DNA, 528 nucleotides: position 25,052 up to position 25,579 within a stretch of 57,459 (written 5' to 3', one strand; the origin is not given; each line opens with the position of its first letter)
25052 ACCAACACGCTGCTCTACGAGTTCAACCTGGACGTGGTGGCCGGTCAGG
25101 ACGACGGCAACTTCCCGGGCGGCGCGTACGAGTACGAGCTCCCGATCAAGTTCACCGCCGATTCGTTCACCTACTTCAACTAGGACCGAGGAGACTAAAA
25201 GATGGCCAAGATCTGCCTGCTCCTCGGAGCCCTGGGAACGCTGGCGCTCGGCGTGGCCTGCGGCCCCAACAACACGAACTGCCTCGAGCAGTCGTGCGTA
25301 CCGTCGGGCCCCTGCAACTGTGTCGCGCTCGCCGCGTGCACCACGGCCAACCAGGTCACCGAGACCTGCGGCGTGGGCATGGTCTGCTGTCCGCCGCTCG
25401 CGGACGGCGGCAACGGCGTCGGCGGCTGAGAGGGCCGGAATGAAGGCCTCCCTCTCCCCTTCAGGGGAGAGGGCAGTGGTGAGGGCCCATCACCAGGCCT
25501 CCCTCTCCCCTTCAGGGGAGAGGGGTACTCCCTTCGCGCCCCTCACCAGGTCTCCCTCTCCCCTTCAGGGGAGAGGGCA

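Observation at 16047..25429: A tightly coupled envelope operon: OM beta-barrel, 1187-aa orphan lipoprotein, 1303-aa metzincin lipoprotein and 75-aa Cys-rich lipoprotein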

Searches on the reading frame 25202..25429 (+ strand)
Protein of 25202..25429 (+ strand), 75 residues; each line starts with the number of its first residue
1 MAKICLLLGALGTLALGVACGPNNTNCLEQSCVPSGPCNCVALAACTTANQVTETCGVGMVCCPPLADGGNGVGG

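Call 8: search_protein_families(library=pfam, proteins=[window:25202-25429:+], max_evalue=1)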
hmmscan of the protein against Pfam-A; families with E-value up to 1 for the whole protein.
window:25202-25429:+ (75 aa): 0 families

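Call 9: search_protein_families(library=ncbifam, proteins=[window:25202-25429:+], max_evalue=1)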
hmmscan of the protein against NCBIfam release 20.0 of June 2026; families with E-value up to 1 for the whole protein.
window:25202-25429:+ (75 aa): 0 families

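Call 92: search_solved_structures(query=A6, max_evalue=10)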
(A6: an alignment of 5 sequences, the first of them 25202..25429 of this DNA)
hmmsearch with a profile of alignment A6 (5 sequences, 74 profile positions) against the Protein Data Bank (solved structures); distinct sequences matched with E-value up to 10: 4.
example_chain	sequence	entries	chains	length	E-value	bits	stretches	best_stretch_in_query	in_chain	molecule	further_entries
7l51_A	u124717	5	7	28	0.58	13.4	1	24-36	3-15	Cyclic plant protein PDP-23 | PDP-23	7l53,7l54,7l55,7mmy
3wc4_A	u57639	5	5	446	0.9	12.8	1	25-70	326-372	UDP-glucose:anthocyanidin 3-O-glucosyltransferase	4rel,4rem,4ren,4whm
8xi5_M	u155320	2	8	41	0.95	12.7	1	16-54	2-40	Very low-density lipoprotein receptor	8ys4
8yw0_E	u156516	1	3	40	1.8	11.9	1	16-54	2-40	Very low-density lipoprotein receptor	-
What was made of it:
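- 25202..25429 (+): E: 75-aa Cys-rich lipoprotein. It is a lineage-specific accessory. No PDB match (call 92).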
